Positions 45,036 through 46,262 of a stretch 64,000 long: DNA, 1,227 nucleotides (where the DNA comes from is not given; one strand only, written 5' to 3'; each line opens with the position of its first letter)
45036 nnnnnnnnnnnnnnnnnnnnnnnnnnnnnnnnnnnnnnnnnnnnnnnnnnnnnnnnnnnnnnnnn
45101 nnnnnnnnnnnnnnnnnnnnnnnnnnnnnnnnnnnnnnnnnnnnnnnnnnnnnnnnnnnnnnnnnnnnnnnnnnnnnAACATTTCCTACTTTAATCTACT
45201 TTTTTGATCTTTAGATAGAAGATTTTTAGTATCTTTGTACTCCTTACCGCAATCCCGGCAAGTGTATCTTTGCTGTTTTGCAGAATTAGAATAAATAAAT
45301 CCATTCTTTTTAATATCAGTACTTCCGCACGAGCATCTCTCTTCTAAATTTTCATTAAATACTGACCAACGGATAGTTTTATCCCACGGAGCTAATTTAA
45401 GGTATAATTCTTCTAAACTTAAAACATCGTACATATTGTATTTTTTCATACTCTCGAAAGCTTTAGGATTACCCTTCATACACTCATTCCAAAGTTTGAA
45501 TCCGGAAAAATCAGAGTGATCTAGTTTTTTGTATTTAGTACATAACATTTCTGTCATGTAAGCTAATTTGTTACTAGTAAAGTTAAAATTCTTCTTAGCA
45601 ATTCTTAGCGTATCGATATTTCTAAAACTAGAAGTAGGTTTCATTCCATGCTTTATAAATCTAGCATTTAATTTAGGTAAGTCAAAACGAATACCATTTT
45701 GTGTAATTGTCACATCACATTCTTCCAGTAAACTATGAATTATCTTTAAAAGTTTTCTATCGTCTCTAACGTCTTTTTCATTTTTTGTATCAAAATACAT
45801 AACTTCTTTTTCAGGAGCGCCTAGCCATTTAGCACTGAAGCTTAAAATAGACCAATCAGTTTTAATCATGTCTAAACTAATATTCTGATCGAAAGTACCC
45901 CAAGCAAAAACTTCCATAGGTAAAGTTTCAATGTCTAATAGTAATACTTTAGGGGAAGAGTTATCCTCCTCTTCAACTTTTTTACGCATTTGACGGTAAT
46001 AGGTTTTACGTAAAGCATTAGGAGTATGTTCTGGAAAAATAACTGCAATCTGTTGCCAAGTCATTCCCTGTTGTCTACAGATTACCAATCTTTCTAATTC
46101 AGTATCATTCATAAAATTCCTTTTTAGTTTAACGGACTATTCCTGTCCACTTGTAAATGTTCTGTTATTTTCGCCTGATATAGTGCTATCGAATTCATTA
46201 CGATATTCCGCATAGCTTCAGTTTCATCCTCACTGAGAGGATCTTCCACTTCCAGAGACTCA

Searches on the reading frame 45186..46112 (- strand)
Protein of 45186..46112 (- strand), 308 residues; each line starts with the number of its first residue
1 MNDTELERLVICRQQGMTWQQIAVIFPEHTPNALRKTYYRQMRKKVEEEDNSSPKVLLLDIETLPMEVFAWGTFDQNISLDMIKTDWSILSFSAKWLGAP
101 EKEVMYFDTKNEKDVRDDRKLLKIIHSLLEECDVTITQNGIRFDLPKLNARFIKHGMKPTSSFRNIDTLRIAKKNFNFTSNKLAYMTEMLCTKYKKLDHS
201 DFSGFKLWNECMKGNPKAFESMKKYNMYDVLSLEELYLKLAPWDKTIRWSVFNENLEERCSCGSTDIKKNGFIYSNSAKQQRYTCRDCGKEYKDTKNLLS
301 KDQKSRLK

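Call 58: search_protein_families(library=pfam, proteins=[window:45186-46112:-], max_evalue=0.01)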
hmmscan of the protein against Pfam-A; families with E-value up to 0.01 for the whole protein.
window:45186-46112:- (308 aa): 5 families
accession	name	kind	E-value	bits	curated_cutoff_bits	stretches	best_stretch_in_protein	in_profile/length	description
PF13482.12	RNase_H_2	-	4.4e-13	49.9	22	1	101-240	27-164/165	RNase_H superfamily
PF13921.12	Myb_DNA-bind_6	-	0.001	19.6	22.9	1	11-48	12-49/60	Myb-like DNA-binding domain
PF08914.17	Myb_Rap1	-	0.0019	19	27.1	0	18-47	28-57/59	Rap1 Myb domain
PF10108.15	DNA_pol_B_exo2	-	0.002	18.3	24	0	116-169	35-89/213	Predicted 3'-5' exonuclease related to the exonuclease domain of PolB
PF03104.25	DNA_pol_B_exo1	-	0.0073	16.2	23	0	52-179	62-207/242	DNA polymerase family B, exonuclease domain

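Call 59: search_protein_families(library=phrogs, proteins=[window:45186-46112:-], max_evalue=0.01)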
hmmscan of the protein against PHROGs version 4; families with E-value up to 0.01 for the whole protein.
window:45186-46112:- (308 aa): 2 families
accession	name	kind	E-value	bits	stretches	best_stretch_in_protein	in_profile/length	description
phrog_403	-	DNA, RNA and nucleotide metabolism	5.2e-90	302.6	1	8-306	9-315/321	DNA polymerase exonuclease subunit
phrog_17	-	DNA, RNA and nucleotide metabolism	1.9e-06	27.1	1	80-249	682-832/1445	DNA polymerase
